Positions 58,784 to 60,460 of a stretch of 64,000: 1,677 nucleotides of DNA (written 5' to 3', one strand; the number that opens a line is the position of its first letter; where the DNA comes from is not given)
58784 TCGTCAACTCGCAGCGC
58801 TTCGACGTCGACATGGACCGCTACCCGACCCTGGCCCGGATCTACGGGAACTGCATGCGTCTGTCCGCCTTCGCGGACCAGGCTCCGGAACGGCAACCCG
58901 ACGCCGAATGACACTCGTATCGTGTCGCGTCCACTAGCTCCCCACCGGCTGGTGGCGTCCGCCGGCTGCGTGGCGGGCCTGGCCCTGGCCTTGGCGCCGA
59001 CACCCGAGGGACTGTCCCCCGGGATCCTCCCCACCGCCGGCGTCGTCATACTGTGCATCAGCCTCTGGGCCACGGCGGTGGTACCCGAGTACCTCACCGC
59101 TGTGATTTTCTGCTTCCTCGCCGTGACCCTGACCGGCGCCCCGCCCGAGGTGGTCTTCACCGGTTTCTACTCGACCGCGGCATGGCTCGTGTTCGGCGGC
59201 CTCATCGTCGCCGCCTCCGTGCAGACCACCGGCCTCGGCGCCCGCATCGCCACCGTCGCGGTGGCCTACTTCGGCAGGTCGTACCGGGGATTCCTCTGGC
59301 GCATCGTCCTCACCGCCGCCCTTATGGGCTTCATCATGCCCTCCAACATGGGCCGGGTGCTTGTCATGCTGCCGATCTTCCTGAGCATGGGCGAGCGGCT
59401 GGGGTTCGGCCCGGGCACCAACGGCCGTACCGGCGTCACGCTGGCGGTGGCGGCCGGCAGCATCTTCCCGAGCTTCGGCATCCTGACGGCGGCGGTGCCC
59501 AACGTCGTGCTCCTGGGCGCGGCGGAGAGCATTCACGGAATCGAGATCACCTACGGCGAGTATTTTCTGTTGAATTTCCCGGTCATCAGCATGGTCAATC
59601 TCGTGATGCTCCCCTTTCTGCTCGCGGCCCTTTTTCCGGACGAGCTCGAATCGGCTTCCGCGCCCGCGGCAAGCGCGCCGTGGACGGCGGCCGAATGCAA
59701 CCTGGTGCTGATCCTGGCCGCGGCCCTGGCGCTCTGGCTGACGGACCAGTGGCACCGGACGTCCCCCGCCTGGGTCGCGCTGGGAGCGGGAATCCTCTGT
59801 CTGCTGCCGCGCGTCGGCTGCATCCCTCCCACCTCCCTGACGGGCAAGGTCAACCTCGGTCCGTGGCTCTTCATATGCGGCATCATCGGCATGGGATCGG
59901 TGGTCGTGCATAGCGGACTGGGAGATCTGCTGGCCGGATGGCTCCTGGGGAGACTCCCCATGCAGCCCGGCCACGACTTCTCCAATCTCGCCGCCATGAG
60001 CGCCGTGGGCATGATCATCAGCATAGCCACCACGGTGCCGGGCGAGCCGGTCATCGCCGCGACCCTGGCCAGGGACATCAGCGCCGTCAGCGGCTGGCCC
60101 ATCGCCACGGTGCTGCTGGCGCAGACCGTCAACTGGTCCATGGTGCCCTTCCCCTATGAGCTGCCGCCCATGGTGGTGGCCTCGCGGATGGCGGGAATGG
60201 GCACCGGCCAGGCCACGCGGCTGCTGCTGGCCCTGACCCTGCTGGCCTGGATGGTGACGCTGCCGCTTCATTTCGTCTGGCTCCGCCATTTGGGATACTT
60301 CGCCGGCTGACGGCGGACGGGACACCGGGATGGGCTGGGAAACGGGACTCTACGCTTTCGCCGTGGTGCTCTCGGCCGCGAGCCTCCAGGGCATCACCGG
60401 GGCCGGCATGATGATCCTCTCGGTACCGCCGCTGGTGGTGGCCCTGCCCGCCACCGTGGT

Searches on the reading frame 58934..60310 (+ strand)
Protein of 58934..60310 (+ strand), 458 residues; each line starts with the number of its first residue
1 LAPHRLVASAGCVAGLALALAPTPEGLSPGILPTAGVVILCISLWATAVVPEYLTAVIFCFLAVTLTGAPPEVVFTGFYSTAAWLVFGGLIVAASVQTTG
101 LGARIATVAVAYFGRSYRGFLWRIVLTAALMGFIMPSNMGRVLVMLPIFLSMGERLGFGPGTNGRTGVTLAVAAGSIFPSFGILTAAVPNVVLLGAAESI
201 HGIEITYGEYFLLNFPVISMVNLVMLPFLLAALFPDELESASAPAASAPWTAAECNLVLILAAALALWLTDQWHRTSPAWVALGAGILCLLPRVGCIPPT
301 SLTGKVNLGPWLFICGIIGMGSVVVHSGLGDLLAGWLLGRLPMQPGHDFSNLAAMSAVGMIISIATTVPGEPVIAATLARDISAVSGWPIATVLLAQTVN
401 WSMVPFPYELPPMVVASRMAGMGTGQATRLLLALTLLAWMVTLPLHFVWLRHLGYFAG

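Call 38: search_protein_families(library=pfam, proteins=[window:58934-60310:+], max_evalue=0.001)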
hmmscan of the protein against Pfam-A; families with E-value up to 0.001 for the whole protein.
window:58934-60310:+ (458 aa): 2 families
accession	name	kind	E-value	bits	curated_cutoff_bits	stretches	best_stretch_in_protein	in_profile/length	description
PF00939.25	Na_sulph_symp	-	5.7e-29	101.9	27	1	12-453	11-469/472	Sodium:sulfate symporter transmembrane region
PF03600.22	CitMHS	-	2.8e-22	79.7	31.9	1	44-394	3-333/336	Citrate transporter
